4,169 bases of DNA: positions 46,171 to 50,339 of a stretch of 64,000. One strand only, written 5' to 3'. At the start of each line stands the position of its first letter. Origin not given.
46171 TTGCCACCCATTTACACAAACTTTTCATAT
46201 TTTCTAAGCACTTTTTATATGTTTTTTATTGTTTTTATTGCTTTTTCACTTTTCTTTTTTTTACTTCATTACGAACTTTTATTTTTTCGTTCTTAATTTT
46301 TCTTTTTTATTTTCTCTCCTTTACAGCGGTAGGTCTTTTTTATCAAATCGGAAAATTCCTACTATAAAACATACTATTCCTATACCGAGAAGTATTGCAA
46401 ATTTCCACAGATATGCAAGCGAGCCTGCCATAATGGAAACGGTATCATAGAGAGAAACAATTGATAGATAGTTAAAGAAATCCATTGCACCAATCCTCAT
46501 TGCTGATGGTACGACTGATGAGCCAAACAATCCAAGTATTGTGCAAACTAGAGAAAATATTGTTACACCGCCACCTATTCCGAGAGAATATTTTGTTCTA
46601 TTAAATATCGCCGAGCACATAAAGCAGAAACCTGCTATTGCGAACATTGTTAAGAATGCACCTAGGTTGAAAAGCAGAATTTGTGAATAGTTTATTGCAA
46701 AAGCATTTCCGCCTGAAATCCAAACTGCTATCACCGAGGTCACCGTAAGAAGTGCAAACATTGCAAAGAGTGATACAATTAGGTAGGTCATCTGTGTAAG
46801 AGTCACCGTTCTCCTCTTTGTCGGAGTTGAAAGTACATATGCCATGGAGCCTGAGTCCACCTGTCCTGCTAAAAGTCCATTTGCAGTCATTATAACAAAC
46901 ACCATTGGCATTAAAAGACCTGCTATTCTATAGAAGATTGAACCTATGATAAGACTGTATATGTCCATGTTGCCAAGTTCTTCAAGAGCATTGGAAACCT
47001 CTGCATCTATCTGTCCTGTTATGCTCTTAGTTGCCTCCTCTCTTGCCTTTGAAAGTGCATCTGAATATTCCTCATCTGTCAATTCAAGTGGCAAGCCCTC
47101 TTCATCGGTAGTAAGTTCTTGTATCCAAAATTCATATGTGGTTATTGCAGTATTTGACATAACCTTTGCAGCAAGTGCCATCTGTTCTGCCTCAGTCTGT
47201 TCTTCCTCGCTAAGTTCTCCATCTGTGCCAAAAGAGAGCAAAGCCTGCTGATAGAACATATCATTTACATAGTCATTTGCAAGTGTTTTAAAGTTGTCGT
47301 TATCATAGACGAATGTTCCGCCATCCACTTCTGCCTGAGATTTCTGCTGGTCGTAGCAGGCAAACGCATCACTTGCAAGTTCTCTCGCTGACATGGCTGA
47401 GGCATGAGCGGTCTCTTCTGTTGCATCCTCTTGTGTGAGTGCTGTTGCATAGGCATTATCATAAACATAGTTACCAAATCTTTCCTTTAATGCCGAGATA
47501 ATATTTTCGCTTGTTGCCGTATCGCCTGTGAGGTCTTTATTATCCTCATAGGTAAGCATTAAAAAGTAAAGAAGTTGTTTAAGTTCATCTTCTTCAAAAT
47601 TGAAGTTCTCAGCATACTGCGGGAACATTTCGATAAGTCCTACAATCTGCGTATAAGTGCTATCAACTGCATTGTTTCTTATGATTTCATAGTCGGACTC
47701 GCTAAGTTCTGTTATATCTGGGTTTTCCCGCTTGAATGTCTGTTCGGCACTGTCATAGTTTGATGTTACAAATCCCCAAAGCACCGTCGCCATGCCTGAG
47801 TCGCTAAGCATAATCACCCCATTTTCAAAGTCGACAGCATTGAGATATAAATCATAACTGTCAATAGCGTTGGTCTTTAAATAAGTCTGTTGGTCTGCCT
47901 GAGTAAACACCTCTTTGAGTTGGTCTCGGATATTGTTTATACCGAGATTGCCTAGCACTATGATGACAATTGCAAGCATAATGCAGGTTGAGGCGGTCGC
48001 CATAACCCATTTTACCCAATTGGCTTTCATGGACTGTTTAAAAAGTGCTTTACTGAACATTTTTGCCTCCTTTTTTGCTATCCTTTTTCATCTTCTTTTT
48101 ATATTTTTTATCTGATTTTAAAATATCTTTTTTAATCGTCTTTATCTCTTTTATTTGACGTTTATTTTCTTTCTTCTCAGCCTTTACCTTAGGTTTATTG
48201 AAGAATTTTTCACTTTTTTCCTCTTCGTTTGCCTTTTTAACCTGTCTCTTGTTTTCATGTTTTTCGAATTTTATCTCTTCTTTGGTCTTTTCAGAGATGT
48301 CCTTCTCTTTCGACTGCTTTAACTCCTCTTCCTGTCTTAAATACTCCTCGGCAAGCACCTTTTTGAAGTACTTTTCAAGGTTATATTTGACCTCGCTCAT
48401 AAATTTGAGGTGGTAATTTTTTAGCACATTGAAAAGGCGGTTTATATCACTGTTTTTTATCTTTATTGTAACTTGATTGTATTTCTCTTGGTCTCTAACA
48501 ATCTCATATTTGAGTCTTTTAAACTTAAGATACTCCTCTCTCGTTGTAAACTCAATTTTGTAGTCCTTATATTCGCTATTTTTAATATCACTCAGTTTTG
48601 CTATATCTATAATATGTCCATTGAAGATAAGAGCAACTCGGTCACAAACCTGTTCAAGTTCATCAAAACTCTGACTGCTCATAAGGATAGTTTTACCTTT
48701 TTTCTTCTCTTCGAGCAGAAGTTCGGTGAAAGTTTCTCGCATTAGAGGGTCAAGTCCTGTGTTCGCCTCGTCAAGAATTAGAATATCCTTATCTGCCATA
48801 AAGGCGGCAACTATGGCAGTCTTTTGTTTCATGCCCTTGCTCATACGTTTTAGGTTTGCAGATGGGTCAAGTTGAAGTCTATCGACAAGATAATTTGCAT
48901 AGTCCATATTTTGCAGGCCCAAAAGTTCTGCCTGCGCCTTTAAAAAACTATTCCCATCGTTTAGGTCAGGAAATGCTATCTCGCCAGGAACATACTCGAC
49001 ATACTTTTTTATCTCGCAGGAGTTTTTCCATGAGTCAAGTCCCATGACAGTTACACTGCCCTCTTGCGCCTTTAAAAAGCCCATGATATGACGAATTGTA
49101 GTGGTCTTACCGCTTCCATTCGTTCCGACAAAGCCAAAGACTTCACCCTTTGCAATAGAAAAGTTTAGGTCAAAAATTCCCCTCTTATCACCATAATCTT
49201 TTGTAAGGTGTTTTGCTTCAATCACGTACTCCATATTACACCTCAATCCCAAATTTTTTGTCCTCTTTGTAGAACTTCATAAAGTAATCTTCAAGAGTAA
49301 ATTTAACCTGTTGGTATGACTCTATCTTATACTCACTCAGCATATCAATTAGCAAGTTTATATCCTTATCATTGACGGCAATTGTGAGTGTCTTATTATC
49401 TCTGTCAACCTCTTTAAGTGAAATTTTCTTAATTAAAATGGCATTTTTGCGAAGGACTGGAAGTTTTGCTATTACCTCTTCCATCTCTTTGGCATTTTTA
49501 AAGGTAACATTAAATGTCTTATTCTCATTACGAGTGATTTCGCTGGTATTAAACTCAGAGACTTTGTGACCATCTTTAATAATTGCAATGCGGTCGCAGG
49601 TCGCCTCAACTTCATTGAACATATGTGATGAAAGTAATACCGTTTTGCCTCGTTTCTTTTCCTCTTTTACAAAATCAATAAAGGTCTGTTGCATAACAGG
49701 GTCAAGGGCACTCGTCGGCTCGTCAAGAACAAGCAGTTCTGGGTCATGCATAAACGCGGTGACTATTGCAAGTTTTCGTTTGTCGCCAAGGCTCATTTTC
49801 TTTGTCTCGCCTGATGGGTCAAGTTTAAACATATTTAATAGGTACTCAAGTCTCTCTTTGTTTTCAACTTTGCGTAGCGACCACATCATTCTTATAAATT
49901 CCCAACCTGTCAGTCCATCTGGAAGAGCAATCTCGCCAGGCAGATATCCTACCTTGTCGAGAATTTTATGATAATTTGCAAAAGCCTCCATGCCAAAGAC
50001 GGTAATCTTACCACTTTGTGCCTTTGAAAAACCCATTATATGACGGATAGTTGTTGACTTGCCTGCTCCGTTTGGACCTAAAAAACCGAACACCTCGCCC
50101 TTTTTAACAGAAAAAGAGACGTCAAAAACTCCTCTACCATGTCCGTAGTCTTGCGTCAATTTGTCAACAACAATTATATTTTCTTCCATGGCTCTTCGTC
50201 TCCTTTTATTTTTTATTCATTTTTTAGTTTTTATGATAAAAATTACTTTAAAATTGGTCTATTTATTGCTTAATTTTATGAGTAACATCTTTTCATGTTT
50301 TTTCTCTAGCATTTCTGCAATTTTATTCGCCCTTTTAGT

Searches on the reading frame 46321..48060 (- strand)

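Call 66: search_protein_families(library=pfam, proteins=[window:46321-48060:-], max_evalue=0.00001)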
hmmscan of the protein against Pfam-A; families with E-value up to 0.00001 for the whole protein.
window:46321-48060:- (579 aa): 1 family
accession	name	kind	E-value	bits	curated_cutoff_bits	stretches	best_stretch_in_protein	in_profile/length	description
PF12679.13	ABC2_membrane_2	-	1e-16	61.5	27.2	1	347-577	72-283/283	ABC-2 family transporter protein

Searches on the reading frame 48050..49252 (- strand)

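Call 66: search_protein_families(library=pfam, proteins=[window:48050-49252:-], max_evalue=0.00001)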
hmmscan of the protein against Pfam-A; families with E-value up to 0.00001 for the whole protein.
window:48050-49252:- (400 aa): 2 families
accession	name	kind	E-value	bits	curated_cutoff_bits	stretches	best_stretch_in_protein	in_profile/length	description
PF00005.33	ABC_tran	-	8.7e-21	75.4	25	1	28-163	3-135/137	ABC transporter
PF13304.12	AAA_21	-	2.7e-08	34.7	27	1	136-195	237-299/304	AAA domain, putative AbiEii toxin, Type IV TA system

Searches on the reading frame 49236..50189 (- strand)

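Call 66: search_protein_families(library=pfam, proteins=[window:49236-50189:-], max_evalue=0.00001)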
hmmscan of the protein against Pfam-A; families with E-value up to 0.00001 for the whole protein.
window:49236-50189:- (317 aa): 2 families
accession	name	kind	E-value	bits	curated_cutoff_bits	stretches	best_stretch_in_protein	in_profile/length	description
PF00005.33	ABC_tran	-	7.4e-26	91.8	25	1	23-160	3-137/137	ABC transporter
PF13304.12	AAA_21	-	3.8e-13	50.6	27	1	131-189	237-298/304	AAA domain, putative AbiEii toxin, Type IV TA system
